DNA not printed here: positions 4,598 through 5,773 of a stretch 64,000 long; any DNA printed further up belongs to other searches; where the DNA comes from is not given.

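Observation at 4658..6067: Fe-S protein with an unusual contiguous cysteine cluster (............) ahead of a 2x[4Fe-4S] ferredoxin module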

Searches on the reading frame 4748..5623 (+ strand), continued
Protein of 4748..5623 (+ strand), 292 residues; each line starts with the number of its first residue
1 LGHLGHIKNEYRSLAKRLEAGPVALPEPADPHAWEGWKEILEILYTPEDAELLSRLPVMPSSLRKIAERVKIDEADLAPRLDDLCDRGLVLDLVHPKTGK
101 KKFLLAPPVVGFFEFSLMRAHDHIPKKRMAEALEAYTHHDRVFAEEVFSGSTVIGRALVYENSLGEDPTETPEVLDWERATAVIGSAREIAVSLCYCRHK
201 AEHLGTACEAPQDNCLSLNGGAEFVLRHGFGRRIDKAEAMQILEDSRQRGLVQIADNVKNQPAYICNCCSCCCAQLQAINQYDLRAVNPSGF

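Call 36: find_related_loci(query=A4, collection=metagenome_contigs, flank=6000)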
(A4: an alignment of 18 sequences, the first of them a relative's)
Query A4 (365 aa) in metagenome_contigs; peptide patterns used: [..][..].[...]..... (x = any residue, [..] = any of these).
600 stretches matched a pattern (row limit reached: there are more); 543 encode a relative of the query (tblastn E <= 1e-3); the best 80 are kept; 80 distinct loci.
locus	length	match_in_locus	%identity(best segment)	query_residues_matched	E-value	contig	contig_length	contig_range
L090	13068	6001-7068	45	3-352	7e-95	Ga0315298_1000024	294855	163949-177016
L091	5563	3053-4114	46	2-355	2e-93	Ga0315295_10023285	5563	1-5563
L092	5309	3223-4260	45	6-345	2e-92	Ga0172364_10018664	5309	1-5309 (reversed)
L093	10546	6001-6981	48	8-332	5e-92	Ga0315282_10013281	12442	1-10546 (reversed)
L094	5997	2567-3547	47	6-332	2e-88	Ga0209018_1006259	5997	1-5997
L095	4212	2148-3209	42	8-364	3e-73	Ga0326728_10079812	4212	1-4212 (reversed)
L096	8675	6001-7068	38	6-355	1e-72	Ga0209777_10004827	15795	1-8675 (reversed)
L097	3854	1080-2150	38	6-361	2e-71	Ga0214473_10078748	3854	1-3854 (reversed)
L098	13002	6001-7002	42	8-347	6e-71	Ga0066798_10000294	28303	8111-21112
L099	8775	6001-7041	40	6-355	3e-71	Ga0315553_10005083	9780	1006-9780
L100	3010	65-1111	41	8-359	5e-71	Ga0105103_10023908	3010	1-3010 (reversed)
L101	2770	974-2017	40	8-358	5e-71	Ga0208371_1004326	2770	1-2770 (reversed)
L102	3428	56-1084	40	8-355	7e-70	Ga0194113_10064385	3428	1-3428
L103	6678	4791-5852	38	8-365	3e-69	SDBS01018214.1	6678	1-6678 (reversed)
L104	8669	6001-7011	38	20-355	2e-68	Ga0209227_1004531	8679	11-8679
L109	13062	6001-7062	39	3-359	5e-66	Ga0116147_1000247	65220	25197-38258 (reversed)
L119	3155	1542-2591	38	8-360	4e-62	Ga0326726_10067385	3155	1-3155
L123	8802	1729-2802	36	1-355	6e-60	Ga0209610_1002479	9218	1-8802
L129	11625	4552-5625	36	1-355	7e-58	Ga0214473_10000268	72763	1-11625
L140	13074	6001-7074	33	11-356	2e-54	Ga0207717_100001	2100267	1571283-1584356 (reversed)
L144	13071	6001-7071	34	11-356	1e-57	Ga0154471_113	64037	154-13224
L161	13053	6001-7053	33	5-355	9e-52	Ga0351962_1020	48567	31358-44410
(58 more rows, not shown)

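Call 57: search_protein_families(library=pfam, alignment_id=A6, max_evalue=10)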
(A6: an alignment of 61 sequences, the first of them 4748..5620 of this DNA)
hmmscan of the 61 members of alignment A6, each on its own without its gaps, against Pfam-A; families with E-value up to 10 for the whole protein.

A. member 1, window:4748-5620:+ (291 aa): 1 family
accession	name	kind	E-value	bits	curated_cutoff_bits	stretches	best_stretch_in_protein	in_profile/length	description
PF22451.2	NirdL-like_HTH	-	0.032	14.3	27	1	64-89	20-45/47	Siroheme decarboxylase NirDL-like HTH domain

B. families by the number of members that match (of 61 scanned): 59 families (the first 25 are shown)
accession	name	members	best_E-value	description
PF01978.25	TrmB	16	4.2e-06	Sugar-specific transcriptional regulator TrmB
PF22451.2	NirdL-like_HTH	11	0.0003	Siroheme decarboxylase NirDL-like HTH domain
PF24033.1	DUF7342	10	3.6e-07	Family of unknown function (DUF7342)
PF12802.13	MarR_2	9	0.00047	MarR family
PF17782.7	DprA_WH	6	0.002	DprA winged helix domain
PF25603.1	SPT23_MGA2_DBD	5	0.045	SPT23/MGA2 DNA-binding domain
PF08100.18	Dimerisation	5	0.087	O-methyltransferase dimerisation domain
PF12840.13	HTH_20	4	0.002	Helix-turn-helix domain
PF01047.28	MarR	4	0.0065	MarR family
PF24270.1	HTH_Cmi2_C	4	0.0089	Cmi2, C-terminal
PF25212.1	HVO_A0114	4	0.012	HVO_A0114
PF13412.12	HTH_24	3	0.0057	Winged helix-turn-helix DNA-binding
PF06757.18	Ins_allergen_rp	3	0.0092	Insect allergen related repeat, nitrile-specifier detoxification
PF09339.16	HTH_IclR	3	0.0096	IclR helix-turn-helix domain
PF11163.13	DUF2947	3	0.017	Protein of unknown function (DUF2947)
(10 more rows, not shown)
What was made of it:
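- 4880..5062 (+): ArsR/MarR/TrmB-type winged helix (aa 45-105). Recurrent weak Pfam hits: TrmB in 16 of 61 members, MarR_2 in 9 (call 57).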

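Call 59: search_solved_structures(query=A6, max_evalue=10, show_alignments=2)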
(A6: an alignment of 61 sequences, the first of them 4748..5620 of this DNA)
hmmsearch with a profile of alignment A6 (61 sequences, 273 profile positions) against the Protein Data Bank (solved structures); distinct sequences matched with E-value up to 10: 46.
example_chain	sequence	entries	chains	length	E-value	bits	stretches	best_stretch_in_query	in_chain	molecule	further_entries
6cmv_A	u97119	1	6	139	0.0018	21.1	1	21-82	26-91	Transcriptional regulator Lrs14-like protein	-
5znx_A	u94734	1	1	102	0.013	18.3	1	24-93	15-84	Transcriptional activator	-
3jth_A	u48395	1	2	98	0.015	18.1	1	24-93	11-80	Transcription activator HlyU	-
13ct_A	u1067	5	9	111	0.02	17.7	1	20-94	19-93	Transcriptional regulator, ArsR family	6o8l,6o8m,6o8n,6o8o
6o8k_A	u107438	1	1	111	0.021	17.6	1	20-94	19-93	Transcriptional regulator, ArsR family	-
2lkp_A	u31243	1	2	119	0.046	16.5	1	23-94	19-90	HTH-type transcriptional regulator NmtR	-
2d1h_A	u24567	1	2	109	0.055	16.2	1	37-88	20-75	109aa long hypothetical transcriptional regulator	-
4ch7_A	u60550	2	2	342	0.079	15.7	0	44-82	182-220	NIRD-LIKE PROTEIN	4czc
5k1y_C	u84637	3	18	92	0.17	14.6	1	34-93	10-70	AspA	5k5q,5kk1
7c0i_A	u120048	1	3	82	0.18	14.5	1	44-84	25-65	Double-stranded RNA-binding protein,Double-stranded RNA-specific adenosine deaminase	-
4rs8_A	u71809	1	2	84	0.19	14.5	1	39-93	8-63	AspA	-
2kko_A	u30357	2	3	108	0.19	14.4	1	41-93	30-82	POSSIBLE TRANSCRIPTIONAL REGULATORY PROTEIN (POSSIBLY ARSR-FAMILY) | Possible transcriptional regulatory arsR-family protein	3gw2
5k5o_A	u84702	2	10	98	0.19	14.4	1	34-93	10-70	AspA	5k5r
1r22_A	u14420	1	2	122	0.19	14.4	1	21-94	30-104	Transcriptional repressor smtB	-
1u2w_A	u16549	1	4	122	0.19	14.4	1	24-92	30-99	Cadmium efflux system accessory protein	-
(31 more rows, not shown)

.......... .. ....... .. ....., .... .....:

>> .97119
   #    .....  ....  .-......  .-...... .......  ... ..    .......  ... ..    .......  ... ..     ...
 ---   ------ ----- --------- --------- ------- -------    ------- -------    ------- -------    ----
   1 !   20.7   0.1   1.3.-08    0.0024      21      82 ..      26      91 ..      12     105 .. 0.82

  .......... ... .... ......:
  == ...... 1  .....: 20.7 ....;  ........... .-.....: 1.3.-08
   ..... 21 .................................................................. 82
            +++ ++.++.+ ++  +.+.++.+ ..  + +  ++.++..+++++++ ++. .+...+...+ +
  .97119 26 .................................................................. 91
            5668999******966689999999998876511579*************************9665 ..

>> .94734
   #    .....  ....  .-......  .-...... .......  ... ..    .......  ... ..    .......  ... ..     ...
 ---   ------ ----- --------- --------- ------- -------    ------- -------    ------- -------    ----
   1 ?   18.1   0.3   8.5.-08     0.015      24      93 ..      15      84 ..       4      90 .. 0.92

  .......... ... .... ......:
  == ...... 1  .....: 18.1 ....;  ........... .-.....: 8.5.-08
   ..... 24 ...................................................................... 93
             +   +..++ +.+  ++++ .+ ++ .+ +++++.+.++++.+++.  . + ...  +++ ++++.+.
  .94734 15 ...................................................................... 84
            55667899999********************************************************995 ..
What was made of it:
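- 4880..5062 (+): The profile hits ArsR/SmtB/Lrs14 chains in the PDB (call 59).
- On ArsR/SmtB / MarR winged-helix transcription factors: PDB profile hits with E from 0.002 to 0.05 (call 59).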

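Call 64: search_protein_families(library=ncbifam, alignment_id=A6, max_evalue=10)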
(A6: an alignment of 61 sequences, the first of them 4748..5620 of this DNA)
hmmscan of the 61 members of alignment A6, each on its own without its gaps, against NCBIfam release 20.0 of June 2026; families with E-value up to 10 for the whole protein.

A. member 1, window:4748-5620:+ (291 aa): 1 family
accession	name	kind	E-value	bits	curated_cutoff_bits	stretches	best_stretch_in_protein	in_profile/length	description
NF040707.3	Siroheme_Dcarb_AhbB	equivalog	0.15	11.8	125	1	53-90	6-43/146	siroheme decarboxylase subunit beta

B. families by the number of members that match (of 61 scanned): 43 families (the first 25 are shown)
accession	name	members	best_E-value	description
NF033788.1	HTH_metalloreg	6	0.012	metalloregulator ArsR/SmtB family transcription factor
NF040707.3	Siroheme_Dcarb_AhbB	5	0.034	siroheme decarboxylase subunit beta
NF053660.1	ORF80_fam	2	0.0012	ORF80 family leucine zipper DNA-binding protein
NF050132.1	TransRegAbsR2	2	0.02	LuxR family transcriptional regulator AbsR2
NF002761.0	PRK02821.1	2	0.038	RNA-binding protein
NF007297.0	PRK09775.1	2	0.052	type II toxin-antitoxin system HipA family toxin YjjJ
TIGR02766.1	crypt_chrom_pln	1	0.014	cryptochrome photoreceptor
NF040820.1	trans_reg_LrpA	1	0.015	HTH-type transcriptional regulator LrpA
NF040642.1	sulf_sens_BigR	1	0.016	sulfite-sensing transcriptional repressor BigR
NF041567.1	mtaseRsmF_Thermus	1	0.018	16S rRNA (cytosine(1407)-C(5))-methyltransferase RsmF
NF042429.2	DHPHCoAsyn_DpgA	1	0.036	3,5-dihydroxyphenylacetyl-CoA synthase DpgA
NF007955.0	PRK10674.1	1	0.041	deoxyribodipyrimidine photo-lyase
NF002546.0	PRK02101.2-4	1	0.042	peroxide stress protein YaaA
NF047906.1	CdPbTransRegCmtR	1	0.045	Cd(II)/Pb(II)-sensing metalloregulatory transcriptional regulator CmtR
TIGR02187.2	PDO_seleno_TRX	1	0.05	protein disulfide oxidoreductase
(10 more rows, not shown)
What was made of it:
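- On ArsR/SmtB / MarR winged-helix transcription factors: Weak recurrent Pfam and NCBIfam hits (calls 57, 64).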

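Call 65: search_protein_families(library=pfam, proteins=[L087:1712-2383:+, L087:3503-3835:+, L109:7941-8516:+, L119:198-698:+, L129:3422-4387:+, L144:2004-4055:+, L140:4103-5812:+, L123:3576-4976:-, L100:2444-3010:+], max_evalue=0.001)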
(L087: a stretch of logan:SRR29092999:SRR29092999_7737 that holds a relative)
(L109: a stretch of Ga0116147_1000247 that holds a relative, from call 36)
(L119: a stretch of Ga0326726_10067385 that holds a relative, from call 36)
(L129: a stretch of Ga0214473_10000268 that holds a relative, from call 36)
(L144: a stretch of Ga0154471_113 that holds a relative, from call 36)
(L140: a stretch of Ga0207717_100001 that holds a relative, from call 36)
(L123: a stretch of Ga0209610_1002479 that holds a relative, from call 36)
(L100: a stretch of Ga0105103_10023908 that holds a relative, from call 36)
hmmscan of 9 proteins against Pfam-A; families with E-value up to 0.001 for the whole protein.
L087:1712-2383:+ (223 aa): 1 family
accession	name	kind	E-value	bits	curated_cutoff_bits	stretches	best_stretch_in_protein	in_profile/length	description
PF02492.25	cobW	-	3.3e-22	79.4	20.7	1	31-190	2-177/180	CobW/HypB/UreG, nucleotide-binding domain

L087:3503-3835:+ (110 aa): 1 family
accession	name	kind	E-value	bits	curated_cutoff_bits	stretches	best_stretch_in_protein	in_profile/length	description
PF01155.25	HypA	-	6.1e-27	94.3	28.9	1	1-109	4-112/112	Hydrogenase/urease nickel incorporation, metallochaperone, hypA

L109:7941-8516:+ (191 aa): 1 family
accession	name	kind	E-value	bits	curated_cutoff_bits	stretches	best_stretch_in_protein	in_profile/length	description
PF13386.12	DsbD_2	-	1e-05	26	24.9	1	24-155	54-174/199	Cytochrome C biogenesis protein transmembrane region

L119:198-698:+ (166 aa): 1 family
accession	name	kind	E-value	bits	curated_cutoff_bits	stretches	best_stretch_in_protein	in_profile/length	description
PF01155.25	HypA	-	8.1e-32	110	28.9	1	51-164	1-111/112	Hydrogenase/urease nickel incorporation, metallochaperone, hypA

L129:3422-4387:+ (321 aa): 4 families
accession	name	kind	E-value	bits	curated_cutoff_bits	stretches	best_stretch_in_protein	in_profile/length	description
PF02826.25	2-Hacid_dh_C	-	2.3e-52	177.4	25.1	1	114-286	1-178/178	D-isomer specific 2-hydroxyacid dehydrogenase, NAD binding domain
PF00389.36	2-Hacid_dh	-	2.3e-07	31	24.6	1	30-315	15-133/134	D-isomer specific 2-hydroxyacid dehydrogenase, catalytic domain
PF03446.21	NAD_binding_2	-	1.2e-06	29.1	21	1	149-258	2-115/161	NAD binding domain of 6-phosphogluconate dehydrogenase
PF00670.27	AdoHcyase_NAD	-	0.00081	20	27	0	144-262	21-138/162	S-adenosyl-L-homocysteine hydrolase, NAD binding domain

L144:2004-4055:+ (683 aa): 10 families
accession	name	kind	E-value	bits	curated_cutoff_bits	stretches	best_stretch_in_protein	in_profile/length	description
PF00724.26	Oxidored_FMN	-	3.8e-66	224.1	27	1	21-347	2-339/342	NADH:flavin oxidoreductase / NADH oxidase family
PF07992.20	Pyr_redox_2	-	1.8e-29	103.5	26.1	1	395-646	2-244/291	Pyridine nucleotide-disulphide oxidoreductase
PF00070.33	Pyr_redox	-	2.6e-11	44.3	22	0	395-429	1-35/82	Pyridine nucleotide-disulphide oxidoreductase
PF01266.30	DAO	-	6.2e-10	39.6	27.9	1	396-430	2-37/353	FAD dependent oxidoreductase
PF03486.20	HI0933_like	-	2.9e-09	37.2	50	1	395-437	2-44/244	HI0933-like protein Rossmann domain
PF13738.12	Pyr_redox_3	-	6e-08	32.7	30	1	479-539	126-187/305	Pyridine nucleotide-disulphide oxidoreductase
PF12831.13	FAD_oxidored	-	1.5e-07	31.5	27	1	396-433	2-39/416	FAD dependent oxidoreductase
PF13450.12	NAD_binding_8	-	5.2e-07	30.3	21.9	1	398-431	1-34/68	NAD(P)-binding Rossmann-like domain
PF00890.30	FAD_binding_2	-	5.3e-06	26.3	20.4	1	396-436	2-42/414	FAD binding domain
PF01134.28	GIDA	-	3.9e-05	23.3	22.1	1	395-427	1-34/391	Glucose inhibited division protein A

L140:4103-5812:+ (569 aa): 2 families
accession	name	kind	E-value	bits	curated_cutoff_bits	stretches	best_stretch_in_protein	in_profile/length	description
PF00441.29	Acyl-CoA_dh_1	-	3.5e-17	63.4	22.4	1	242-389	4-147/150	Acyl-CoA dehydrogenase, C-terminal domain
PF02770.24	Acyl-CoA_dh_M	-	1.3e-09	38.6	33.3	1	134-224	1-94/97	Acyl-CoA dehydrogenase, middle domain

L123:3576-4976:- (466 aa): 1 family
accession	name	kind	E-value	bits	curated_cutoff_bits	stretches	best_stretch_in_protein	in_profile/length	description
PF14535.12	AMP-binding_C_2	-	1.8e-06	28.5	25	1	369-458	1-89/96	AMP-binding enzyme C-terminal domain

L100:2444-3010:+ (189 aa): 0 families

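Call 73: search_protein_families(library=pfam, proteins=[L109:1410-3917:+, L109:3918-5096:+, L109:5306-6034:+, L109:8833-9846:+, L109:10206-11159:-, L161:2161-2679:+, L161:3177-3545:-, L161:7127-7975:-, L161:8128-8820:-, L161:8983-11481:+], max_evalue=0.001)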
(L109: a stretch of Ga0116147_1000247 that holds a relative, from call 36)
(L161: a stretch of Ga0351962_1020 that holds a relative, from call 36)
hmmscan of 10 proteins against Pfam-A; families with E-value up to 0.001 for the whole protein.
L109:1410-3917:+ (835 aa): 3 families
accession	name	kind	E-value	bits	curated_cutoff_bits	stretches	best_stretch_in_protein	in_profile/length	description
PF00912.28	Transgly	-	3.9e-61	206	27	1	216-384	13-177/178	Transglycosylase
PF00905.27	Transpeptidase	-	3.1e-29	102.6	22.1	1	479-730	2-277/299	Penicillin binding protein transpeptidase domain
PF14814.11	UB2H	-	6.6e-10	39.3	27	1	128-201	12-85/85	Bifunctional transglycosylase second domain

L109:3918-5096:+ (392 aa): 0 families

L109:5306-6034:+ (242 aa): 0 families

L109:8833-9846:+ (337 aa): 0 families

L109:10206-11159:- (317 aa): 10 families
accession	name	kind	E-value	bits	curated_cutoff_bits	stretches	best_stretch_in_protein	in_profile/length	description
PF12837.12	Fer4_6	-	5.1e-09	36.1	25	2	267-284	7-24/24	4Fe-4S binding domain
PF13237.11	Fer4_10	-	4e-07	30.3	25.5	1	234-280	2-53/53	4Fe-4S dicluster domain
PF00037.32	Fer4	-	7e-07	29.2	21.1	1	235-251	2-18/24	4Fe-4S binding domain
PF12838.12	Fer4_7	-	4.2e-06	27.6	27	1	269-289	2-22/52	4Fe-4S dicluster domain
PF14697.11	Fer4_21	-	5.3e-06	26.9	35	1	235-285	2-58/59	4Fe-4S dicluster domain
PF25160.1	LdpA_Fe-S-bd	-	7.1e-06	26.2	27.6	1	259-285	18-44/49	LdpA Fe-S cluster-binding domain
PF13484.11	Fer4_16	-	3.2e-05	25.1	30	0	269-287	2-20/66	4Fe-4S double cluster binding domain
PF12797.12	Fer4_2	-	3.3e-05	24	24.5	1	234-251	3-20/22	4Fe-4S binding domain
PF13187.11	Fer4_9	-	4e-05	24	27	1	240-284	1-52/52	4Fe-4S dicluster domain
PF13459.11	Fer4_15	-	0.00014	22.9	22.4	0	234-251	1-18/66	4Fe-4S single cluster domain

L161:2161-2679:+ (172 aa): 3 families
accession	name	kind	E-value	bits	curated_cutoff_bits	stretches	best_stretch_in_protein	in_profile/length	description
PF02915.23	Rubrerythrin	-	3.7e-11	44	22.8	1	15-165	1-134/137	Rubrerythrin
PF13668.12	Ferritin_2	-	3.6e-06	27.6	24.7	0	15-64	86-135/138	Ferritin-like domain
PF00210.30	Ferritin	-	1.1e-05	25.8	24.5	0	113-171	78-139/142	Ferritin-like domain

L161:3177-3545:- (122 aa): 1 family
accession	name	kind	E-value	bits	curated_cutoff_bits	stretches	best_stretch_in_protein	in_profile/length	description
PF17782.7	DprA_WH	-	5.1e-05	23.7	22.9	1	33-89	3-56/61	DprA winged helix domain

L161:7127-7975:- (282 aa): 3 families
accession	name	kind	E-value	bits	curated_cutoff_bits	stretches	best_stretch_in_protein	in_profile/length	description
PF12146.15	Hydrolase_4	-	2.3e-06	27.6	27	1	92-254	55-219/239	Serine aminopeptidase, S33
PF12697.13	Abhydrolase_6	-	4.9e-06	27.8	26.3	1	44-261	1-200/217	Alpha/beta hydrolase family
PF00561.26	Abhydrolase_1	-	0.00033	20.8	25.8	0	42-260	1-233/245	alpha/beta hydrolase fold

L161:8128-8820:- (230 aa): 3 families
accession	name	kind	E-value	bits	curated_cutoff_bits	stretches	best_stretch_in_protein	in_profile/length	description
PF21349.2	RUBY_RBDX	-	9.1e-17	60.6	26.5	1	11-39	1-29/30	Rubrerythrin, rubredoxin-like domain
PF09990.14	DUF2231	-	3.1e-08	34.2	26.4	1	100-229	4-132/139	Predicted membrane protein (DUF2231)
PF23458.2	DUF7130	-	0.00014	22.2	35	1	10-44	53-88/89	Domain of unknown function (DUF7130)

L161:8983-11481:+ (832 aa): 4 families
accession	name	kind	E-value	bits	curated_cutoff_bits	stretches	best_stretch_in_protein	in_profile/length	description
PF00122.25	E1-E2_ATPase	-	1.2e-60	204.6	28.1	1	312-491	2-181/181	E1-E2 ATPase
PF00702.32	Hydrolase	-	1.4e-36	127.2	26.4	1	509-726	3-191/191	haloacid dehalogenase-like hydrolase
PF00403.32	HMA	-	9.5e-33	112.8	24.8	2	24-85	1-62/62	Heavy-metal-associated domain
PF08282.18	Hydrolase_3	-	1.1e-06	29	20.9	1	705-758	202-255/255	haloacid dehalogenase-like hydrolase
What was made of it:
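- A DsbD_2-type membrane protein (L109) and an HMA-domain P-type ATPase (L161) lie nearby, and no hydrogenase or CODH gene is present in those 13-kb loci (calls 65, 73).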
